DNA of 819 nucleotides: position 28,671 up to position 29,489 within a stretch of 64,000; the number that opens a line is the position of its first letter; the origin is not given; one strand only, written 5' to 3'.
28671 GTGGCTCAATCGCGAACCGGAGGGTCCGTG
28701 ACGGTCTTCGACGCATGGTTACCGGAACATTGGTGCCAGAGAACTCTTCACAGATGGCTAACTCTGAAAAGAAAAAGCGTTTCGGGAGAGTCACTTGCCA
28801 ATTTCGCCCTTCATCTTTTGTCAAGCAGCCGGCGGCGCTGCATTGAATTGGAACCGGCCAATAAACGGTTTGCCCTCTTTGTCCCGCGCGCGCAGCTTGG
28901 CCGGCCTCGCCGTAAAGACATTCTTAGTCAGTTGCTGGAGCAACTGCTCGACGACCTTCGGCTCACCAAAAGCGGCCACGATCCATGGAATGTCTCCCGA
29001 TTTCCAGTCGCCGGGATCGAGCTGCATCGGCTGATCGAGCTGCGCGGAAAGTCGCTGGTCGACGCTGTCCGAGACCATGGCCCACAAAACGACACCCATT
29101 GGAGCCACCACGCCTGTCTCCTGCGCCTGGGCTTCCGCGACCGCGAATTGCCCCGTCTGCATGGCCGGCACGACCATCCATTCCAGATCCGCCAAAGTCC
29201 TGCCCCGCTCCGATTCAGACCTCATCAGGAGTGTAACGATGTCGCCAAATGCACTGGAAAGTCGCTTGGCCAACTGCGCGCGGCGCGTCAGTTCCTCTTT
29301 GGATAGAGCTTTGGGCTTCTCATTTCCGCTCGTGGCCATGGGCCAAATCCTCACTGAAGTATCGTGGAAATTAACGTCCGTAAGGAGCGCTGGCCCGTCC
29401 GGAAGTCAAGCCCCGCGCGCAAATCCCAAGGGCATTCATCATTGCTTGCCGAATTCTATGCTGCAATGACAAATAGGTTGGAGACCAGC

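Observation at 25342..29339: Type I secretion pair with a divergent HlyC-like acyltransferase but no RTX substrate gene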

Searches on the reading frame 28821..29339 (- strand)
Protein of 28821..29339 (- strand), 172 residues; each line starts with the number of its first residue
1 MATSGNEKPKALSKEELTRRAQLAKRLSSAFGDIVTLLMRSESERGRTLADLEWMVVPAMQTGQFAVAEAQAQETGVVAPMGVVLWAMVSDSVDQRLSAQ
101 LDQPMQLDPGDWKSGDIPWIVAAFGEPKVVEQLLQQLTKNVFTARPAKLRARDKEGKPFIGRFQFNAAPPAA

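Call 3: search_protein_families(library=pfam, proteins=[window:28821-29339:-], max_evalue=0.1)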
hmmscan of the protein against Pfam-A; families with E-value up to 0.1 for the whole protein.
window:28821-29339:- (172 aa): 1 family
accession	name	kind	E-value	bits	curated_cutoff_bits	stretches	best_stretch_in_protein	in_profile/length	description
PF02794.22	HlyC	-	3.2e-18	66.3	25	1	30-156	1-118/127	RTX toxin acyltransferase family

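Call 4: search_protein_families(library=ncbifam, proteins=[window:28821-29339:-], max_evalue=0.1)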
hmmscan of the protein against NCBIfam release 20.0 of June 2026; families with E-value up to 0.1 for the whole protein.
window:28821-29339:- (172 aa): 0 families

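Call 8: find_homologous_proteins(query=window:28821-29339:-)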
Query window:28821-29339:- (172 aa): 91 proteins with E <= 0.001 among 259 candidates.
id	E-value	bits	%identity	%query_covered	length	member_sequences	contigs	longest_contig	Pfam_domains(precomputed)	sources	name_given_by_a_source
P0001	1.6e-105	368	100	100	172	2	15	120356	PF02794.23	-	-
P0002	6.1e-89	314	83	100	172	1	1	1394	PF02794.23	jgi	jgi:hemolysin-activating ACP:hemolysin acyltransferase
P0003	6.5e-88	311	83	100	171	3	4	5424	PF02794.23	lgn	-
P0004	7.2e-88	311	83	100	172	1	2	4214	PF02794.23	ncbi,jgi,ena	-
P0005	1.3e-87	310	83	100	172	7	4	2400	PF02794.23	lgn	-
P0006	4.9e-87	308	84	100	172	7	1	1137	PF02794.23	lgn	-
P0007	1.5e-85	303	81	100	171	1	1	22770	PF02794.23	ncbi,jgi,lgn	-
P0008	5.9e-85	301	83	98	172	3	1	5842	PF02794.23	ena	-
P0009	3.4e-84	299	81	99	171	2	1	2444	PF02794.23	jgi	jgi:cytolysin-activating lysine-acyltransferase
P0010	3.6e-81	289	81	97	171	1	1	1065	PF02794.23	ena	-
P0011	2.5e-79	283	76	99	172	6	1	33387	PF02794.23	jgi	jgi:cytolysin-activating lysine-acyltransferase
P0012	2.0e-76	273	72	100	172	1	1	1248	PF02794.23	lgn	-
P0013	2.3e-76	273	73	100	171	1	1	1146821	PF02794.23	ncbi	-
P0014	3.5e-75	269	73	100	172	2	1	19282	PF02794.23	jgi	jgi:cytolysin-activating lysine-acyltransferase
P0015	2.8e-74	266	72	99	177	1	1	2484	PF02794.23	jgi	jgi:cytolysin-activating lysine-acyltransferase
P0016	8.8e-74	265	74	99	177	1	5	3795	PF02794.23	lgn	-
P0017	1.3e-73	264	72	99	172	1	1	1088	PF02794.23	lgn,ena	-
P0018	6.7e-73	262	71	100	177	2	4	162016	PF02794.23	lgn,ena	-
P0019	1.2e-72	261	75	94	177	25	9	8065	PF02794.23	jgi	jgi:cytolysin-activating lysine-acyltransferase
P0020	3.9e-72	260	69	100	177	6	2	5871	PF02794.23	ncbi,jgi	jgi:cytolysin-activating lysine-acyltransferase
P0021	2.7e-71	257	72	97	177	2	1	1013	PF02794.23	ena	-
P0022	4.1e-71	256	72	95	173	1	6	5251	PF02794.23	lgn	-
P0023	8.6e-71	255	73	94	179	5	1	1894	PF02794.23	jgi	jgi:hemolysin-activating ACP:hemolysin acyltransferase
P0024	9.0e-71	255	70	99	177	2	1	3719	PF02794.23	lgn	-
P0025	1.2e-70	255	70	97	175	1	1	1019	PF02794.23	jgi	jgi:cytolysin-activating lysine-acyltransferase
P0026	1.4e-70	254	67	98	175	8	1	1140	PF02794.23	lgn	-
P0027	1.8e-70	254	69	97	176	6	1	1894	PF02794.23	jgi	jgi:cytolysin-activating lysine-acyltransferase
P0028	2.8e-70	253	70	99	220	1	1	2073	PF02794.23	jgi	jgi:hemolysin-activating ACP:hemolysin acyltransferase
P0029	1.3e-69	251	74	90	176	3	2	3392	PF02794.23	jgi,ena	jgi:cytolysin-activating lysine-acyltransferase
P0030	2.8e-69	250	72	90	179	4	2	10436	PF02794.23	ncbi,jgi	jgi:cytolysin-activating lysine-acyltransferase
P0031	1.4e-67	245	70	92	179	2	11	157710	PF02794.23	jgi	jgi:cytolysin-activating lysine-acyltransferase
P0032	4.0e-67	243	65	98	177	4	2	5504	PF02794.23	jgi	jgi:hemolysin-activating ACP:hemolysin acyltransferase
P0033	2.9e-65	237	65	93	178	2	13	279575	PF02794.23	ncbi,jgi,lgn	-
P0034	5.1e-64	233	61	97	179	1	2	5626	PF02794.23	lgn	-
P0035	1.1e-63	232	66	93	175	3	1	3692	PF02794.23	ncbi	ncbi:MAG: toxin-activating lysine-acyltransferase [Deltaproteobacteria bacterium]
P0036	1.2e-63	232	62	97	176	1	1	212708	PF02794.23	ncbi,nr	ncbi:MAG: toxin-activating lysine-acyltransferase [Hyphomicrobium sp.]|nr:toxin-activating lysine-ac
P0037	1.3e-63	232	69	91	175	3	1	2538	PF02794.23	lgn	-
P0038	7.5e-63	229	65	98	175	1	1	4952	PF02794.23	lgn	-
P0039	8.4e-63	229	64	98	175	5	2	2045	PF02794.23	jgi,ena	jgi:hemolysin-activating ACP:hemolysin acyltransferase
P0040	9.1e-63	229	67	98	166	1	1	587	PF02794.23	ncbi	-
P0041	2.7e-61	224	61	99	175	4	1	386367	PF02794.23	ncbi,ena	-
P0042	6.0e-60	220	64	94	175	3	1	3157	PF02794.23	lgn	-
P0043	6.4e-60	220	60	94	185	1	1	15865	PF02794.23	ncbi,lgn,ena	-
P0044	8.4e-59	216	64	90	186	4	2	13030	PF02794.23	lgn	-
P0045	8.8e-59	216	60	95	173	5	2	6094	PF02794.23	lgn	-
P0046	2.9e-58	214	61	92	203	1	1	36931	PF02794.23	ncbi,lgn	-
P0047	7.9e-56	207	61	91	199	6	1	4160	PF02794.23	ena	-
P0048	4.3e-55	204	57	98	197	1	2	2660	PF02794.23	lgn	-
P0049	6.1e-55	204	60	91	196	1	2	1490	PF02794.23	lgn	-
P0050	1.0e-53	200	56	97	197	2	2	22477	PF02794.23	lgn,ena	-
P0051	1.0e-53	200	58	94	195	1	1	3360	PF02794.23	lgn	-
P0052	1.4e-53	199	58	94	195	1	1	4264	PF02794.23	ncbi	-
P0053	7.8e-53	197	57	99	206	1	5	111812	PF02794.23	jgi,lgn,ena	jgi:cytolysin-activating lysine-acyltransferase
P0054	3.0e-52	195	56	95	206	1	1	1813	PF02794.23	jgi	jgi:hemolysin-activating ACP:hemolysin acyltransferase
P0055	6.8e-52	194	58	92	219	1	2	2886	PF02794.23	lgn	-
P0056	9.8e-52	193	56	95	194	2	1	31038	PF02794.23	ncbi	-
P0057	1.6e-51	193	57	95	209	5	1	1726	PF02794.23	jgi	jgi:cytolysin-activating lysine-acyltransferase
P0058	1.8e-51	192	57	91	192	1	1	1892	PF02794.23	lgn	-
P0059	2.6e-51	192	56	95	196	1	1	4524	PF02794.23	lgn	-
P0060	3.1e-51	192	54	93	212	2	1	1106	PF02794.23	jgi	jgi:hemolysin-activating ACP:hemolysin acyltransferase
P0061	5.9e-51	191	56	92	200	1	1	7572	PF02794.23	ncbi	-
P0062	1.8e-50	189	55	98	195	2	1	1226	PF02794.23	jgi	jgi:hemolysin-activating ACP:hemolysin acyltransferase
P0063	1.9e-50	189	55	95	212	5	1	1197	PF02794.23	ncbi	-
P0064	3.1e-50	188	49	98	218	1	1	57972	PF02794.23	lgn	-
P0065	6.0e-50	187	58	83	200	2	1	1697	PF02794.23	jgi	jgi:hemolysin-activating ACP:hemolysin acyltransferase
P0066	3.2e-48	182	49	98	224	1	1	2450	PF02794.23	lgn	-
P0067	8.8e-48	180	54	90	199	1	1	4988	PF02794.23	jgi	jgi:hemolysin-activating ACP:hemolysin acyltransferase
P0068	9.3e-48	180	53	89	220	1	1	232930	PF02794.23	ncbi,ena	-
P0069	1.1e-47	180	52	91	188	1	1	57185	PF02794.23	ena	-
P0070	3.0e-46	175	53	90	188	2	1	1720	PF02794.23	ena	-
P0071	9.8e-46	174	55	90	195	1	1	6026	PF02794.23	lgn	-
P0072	2.1e-45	173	49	94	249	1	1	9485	PF02794.23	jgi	-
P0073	3.6e-45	172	50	87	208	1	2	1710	PF02794.23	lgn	-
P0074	3.8e-45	172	51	94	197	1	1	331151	PF02794.23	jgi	jgi:cytolysin-activating lysine-acyltransferase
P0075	4.8e-45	171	50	89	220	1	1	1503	PF02794.23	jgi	-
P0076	4.4e-42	162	45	95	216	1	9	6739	PF02794.23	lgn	-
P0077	1.2e-41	160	49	93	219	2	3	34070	PF02794.23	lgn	-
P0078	5.6e-40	155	50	87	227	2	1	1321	PF02794.23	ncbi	-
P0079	1.2e-39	154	67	62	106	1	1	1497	PF02794.23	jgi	jgi:hemolysin-activating ACP:hemolysin acyltransferase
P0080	1.9e-39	153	50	87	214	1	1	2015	PF02794.23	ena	-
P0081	7.4e-39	151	59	79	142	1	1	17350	PF02794.23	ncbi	-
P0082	7.8e-38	148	57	79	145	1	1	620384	PF02794.23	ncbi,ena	-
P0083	9.0e-38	148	48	91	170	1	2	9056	PF02794.23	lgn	-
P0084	6.7e-34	135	64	53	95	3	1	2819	PF02794.23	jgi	jgi:hemolysin-activating ACP:hemolysin acyltransferase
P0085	6.2e-29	119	43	87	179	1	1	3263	PF02794.23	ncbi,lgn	ncbi:MAG: toxin-activating lysine-acyltransferase [Pseudomonadota bacterium]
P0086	2.0e-28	117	46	74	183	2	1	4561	PF02794.23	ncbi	ncbi:MAG: toxin-activating lysine-acyltransferase [Pseudomonadota bacterium]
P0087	3.2e-27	114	54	62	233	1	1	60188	PF02794.23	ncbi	ncbi:MAG: toxin-activating lysine-acyltransferase [Hyphomicrobiaceae bacterium]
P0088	1.1e-26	112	39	87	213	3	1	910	PF02794.23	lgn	-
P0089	6.3e-26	109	39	86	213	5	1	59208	PF02794.23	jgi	-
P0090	1.3e-25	108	42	82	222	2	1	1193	PF02794.23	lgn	-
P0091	1.1e-16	79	60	39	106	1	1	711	PF02794.23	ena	-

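Call 9: search_solved_structures(query=window:28821-29339:-, max_evalue=10, show_alignments=3)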
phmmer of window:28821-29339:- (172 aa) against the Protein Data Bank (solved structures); distinct sequences matched with E-value up to 10: 4.
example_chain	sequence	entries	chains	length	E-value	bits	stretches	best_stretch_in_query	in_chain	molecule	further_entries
3if9_A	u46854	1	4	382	1.2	12.5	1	96-163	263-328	Glycine oxidase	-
1ryi_A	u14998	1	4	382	1.3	12.4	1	97-163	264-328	GLYCINE OXIDASE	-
9woz_A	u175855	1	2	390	1.3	12.3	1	97-163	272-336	Glycine oxidase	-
4whn_A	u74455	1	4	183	1.5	12.1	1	31-130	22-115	ApxC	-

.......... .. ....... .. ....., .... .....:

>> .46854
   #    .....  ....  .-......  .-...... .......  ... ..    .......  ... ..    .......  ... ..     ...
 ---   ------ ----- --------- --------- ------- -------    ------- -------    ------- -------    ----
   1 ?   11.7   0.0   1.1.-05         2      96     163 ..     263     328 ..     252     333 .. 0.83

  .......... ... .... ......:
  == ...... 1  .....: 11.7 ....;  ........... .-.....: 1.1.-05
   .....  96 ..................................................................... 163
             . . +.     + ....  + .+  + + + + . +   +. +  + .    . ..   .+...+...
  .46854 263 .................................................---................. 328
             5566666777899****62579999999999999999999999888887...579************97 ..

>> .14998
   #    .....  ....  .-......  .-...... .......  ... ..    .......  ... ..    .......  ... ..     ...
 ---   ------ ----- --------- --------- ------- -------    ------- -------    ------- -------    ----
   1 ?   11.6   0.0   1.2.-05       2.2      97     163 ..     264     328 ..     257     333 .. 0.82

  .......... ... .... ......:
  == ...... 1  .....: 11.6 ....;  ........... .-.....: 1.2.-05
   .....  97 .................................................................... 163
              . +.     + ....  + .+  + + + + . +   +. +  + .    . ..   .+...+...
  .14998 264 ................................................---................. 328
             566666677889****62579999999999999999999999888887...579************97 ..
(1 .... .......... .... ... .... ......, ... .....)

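Call 10: find_encoding_contigs(protein=P0001, flank=10000, max_places=4)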
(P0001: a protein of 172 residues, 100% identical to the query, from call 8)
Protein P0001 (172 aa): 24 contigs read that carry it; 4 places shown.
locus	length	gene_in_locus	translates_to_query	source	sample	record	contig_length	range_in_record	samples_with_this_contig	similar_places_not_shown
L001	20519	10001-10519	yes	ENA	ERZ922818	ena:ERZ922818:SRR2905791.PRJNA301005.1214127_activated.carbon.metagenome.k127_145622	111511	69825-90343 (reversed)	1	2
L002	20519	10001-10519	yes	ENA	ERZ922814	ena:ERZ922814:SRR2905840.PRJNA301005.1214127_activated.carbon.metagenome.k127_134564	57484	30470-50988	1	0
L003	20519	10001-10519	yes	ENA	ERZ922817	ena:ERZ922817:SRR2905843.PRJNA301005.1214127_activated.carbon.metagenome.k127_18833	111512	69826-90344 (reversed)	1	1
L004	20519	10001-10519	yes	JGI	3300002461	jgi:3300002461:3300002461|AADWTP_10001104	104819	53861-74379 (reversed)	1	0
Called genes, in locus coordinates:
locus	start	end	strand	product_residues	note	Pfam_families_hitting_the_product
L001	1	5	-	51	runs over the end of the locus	-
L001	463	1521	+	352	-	-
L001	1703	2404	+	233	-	PF01245:Ribosomal_L19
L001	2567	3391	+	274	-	PF00557:Peptidase_M24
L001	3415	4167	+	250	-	PF20582:UPF0758_N, PF04002:RadC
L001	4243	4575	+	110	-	-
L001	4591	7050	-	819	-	PF00270:DEAD, PF00271:Helicase_C, PF08482:HrpB_C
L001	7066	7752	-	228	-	PF00834:Ribul_P_3_epim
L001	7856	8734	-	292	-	PF00485:PRK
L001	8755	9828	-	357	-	PF00316:FBPase, PF18913:FBPase_C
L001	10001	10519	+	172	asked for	PF02794:HlyC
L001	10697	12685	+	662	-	PF00664:ABC_membrane, PF00005:ABC_tran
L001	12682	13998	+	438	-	PF25917:BSH_RND (faint), PF25935:BSH_LcnD (weak), PF25994:HH_AprE, PF26002:Beta-barrel_AprE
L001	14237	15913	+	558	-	PF01268:FTHFS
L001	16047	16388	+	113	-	-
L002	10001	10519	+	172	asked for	PF02794:HlyC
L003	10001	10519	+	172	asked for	PF02794:HlyC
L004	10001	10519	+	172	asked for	PF02794:HlyC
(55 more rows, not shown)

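Call 12: search_solved_structures(query=A1, max_evalue=10, show_alignments=2)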
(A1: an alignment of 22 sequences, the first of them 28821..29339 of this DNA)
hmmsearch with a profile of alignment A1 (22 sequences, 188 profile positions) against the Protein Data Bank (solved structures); distinct sequences matched with E-value up to 10: 1.
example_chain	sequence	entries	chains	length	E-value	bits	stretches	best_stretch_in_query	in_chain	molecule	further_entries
4whn_A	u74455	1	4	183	0.00056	23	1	45-148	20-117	ApxC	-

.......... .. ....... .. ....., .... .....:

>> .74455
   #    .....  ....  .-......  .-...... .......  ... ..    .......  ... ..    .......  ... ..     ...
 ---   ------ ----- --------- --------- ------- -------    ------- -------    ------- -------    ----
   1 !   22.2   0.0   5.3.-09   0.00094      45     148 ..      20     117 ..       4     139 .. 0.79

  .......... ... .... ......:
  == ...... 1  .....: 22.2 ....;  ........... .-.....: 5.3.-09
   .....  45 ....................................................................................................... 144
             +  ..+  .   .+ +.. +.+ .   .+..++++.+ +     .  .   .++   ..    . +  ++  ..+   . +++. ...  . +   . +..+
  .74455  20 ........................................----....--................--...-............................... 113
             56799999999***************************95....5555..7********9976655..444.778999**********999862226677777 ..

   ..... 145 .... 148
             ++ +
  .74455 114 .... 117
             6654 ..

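Call 13: find_related_loci(query=A1, collection=genome_contigs, flank=10000)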
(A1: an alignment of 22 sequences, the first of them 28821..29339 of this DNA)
Query A1 (172 aa) in genome_contigs; peptide patterns used: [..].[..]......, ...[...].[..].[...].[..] (x = any residue, [..] = any of these).
360 stretches matched a pattern; 108 encode a relative of the query (tblastn E <= 1e-3); the best 80 are kept; 80 distinct loci.
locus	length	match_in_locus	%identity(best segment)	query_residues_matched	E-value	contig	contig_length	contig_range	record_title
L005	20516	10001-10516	84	1-172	3e-94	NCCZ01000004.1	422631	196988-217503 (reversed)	MAG: Hyphomicrobium sp. 12-62-95 04302015_12_scaffold_9, whole genome shotgun sequence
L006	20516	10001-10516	84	1-172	1e-93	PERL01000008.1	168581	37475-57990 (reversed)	MAG: Hyphomicrobium sp. isolate DS3.3.23 DS3_1000014_168581, whole genome shotgun sequence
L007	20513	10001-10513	75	1-171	2e-84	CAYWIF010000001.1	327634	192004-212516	MAG TPA_asm: uncultured Hyphomicrobium sp. isolate binchicken_co314_68 genome assembly, contig: NODE_5_length_327634_cov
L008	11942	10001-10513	73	2-172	1e-80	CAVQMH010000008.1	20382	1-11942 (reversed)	MAG: uncultured Alphaproteobacteria bacterium isolate MFD00032.bin.2.58 genome assembly, contig: contig_133845, whole ge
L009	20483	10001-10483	76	12-172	3e-79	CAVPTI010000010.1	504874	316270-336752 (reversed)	MAG: uncultured Alphaproteobacteria bacterium isolate MFD00032.bin.2.233 genome assembly, contig: contig_24299, whole ge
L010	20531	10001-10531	70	1-172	1e-78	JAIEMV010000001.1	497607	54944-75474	MAG: Hyphomicrobium sp. isolate co.spades.CONCOCT.2.5kb_134 c_000000000002, whole genome shotgun sequence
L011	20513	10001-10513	71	1-166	1e-77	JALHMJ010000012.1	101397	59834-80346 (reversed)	MAG: Hyphomicrobium sp. isolate Bin_30_7 c_000000001284, whole genome shotgun sequence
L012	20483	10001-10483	75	12-172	1e-77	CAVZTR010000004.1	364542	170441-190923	MAG: uncultured Alphaproteobacteria bacterium isolate MFD09730.bin.1.57 genome assembly, contig: contig_19448, whole gen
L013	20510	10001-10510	69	1-165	2e-75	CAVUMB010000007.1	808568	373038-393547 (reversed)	MAG: uncultured Alphaproteobacteria bacterium isolate MFD06435.bin.2.170 genome assembly, contig: contig_46983, whole ge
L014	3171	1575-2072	67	3-168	2e-75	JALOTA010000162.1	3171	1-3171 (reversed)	MAG: Hyphomicrobium sp. isolate Prado221 scaffold_132242, whole genome shotgun sequence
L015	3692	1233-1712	66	12-171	5e-69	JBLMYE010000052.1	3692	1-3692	MAG: Deltaproteobacteria bacterium isolate MAG237 PRJNA957066_bin2_renamed_51, whole genome shotgun sequence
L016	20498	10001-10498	62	4-170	3e-68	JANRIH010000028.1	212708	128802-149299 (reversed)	MAG: Hyphomicrobium sp. isolate bins.254 k141_1588743, whole genome shotgun sequence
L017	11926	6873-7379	64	3-171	9e-68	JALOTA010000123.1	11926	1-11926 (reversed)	MAG: Hyphomicrobium sp. isolate Prado221 scaffold_41841, whole genome shotgun sequence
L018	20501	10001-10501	61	3-172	2e-67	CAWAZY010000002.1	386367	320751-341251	MAG: uncultured Alphaproteobacteria bacterium isolate MFD09779.bin.1.317 genome assembly, contig: contig_15028, whole ge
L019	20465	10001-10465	64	12-166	7e-67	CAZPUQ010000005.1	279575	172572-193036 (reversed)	MAG TPA_asm: uncultured Hyphomicrobium sp. isolate binchicken_co242_273 genome assembly, contig: NODE_114_length_279575_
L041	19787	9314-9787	47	9-166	1e-47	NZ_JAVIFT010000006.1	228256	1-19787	Hyphomicrobium sp. LHD-15 LHD.15_ctg014, whole genome shotgun sequence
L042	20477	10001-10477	49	11-170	1e-46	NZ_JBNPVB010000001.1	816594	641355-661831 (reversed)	Bradyrhizobium oligotrophicum strain HKCCYLR10402 NODE_1, whole genome shotgun sequence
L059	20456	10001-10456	41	12-163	6e-39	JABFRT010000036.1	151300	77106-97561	MAG: Hyphomicrobium sp. isolate P-RSF-NP-07 c_000000000114, whole genome shotgun sequence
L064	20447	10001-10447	45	9-160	3e-36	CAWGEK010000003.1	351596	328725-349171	MAG: uncultured Alphaproteobacteria bacterium isolate MFD02242.bin.2.108 genome assembly, contig: contig_16199, whole ge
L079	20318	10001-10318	54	52-157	6e-31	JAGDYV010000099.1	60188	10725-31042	MAG: Hyphomicrobiaceae bacterium isolate FR12alp10 FR12DL_contig_24577, whole genome shotgun sequence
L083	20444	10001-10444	35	2-145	1e-26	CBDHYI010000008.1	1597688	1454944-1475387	MAG: Stappiaceae bacterium isolate fb56daa3-9710-4bfe-ab96-b87dcd9e1b67 genome assembly, contig: contig_8, whole genome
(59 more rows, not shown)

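Call 26: predict_structure(alignment_id=A1)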
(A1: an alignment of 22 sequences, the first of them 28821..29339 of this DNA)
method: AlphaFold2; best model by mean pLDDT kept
length: 172 residues; sequences in the alignment: 22
mean_pLDDT: 89.0   pTM: 0.78
mean pLDDT of the five models: 89.0, 86.0, 83.4, 81.9, 81.8
residues with pLDDT >= 90: 105; 70-90: 54; 50-70: 12; < 50: 1
segments of 3 or more residues with pLDDT < 50: none
pLDDT, mean of each block of 10 residues (from residue 1): 64 87 86 88 83 90 95 91 97 97 91 97 94 95 95 93 75 63
secondary structure, 60 per line:
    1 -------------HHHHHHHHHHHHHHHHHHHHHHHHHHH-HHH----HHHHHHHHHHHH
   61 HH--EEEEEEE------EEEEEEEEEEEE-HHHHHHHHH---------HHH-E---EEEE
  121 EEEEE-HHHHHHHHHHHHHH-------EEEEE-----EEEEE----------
elements in order: H14-40 H49-62 E65-71 E78-89 H91-99 E117-125 H127-140 E148-152 E158-162
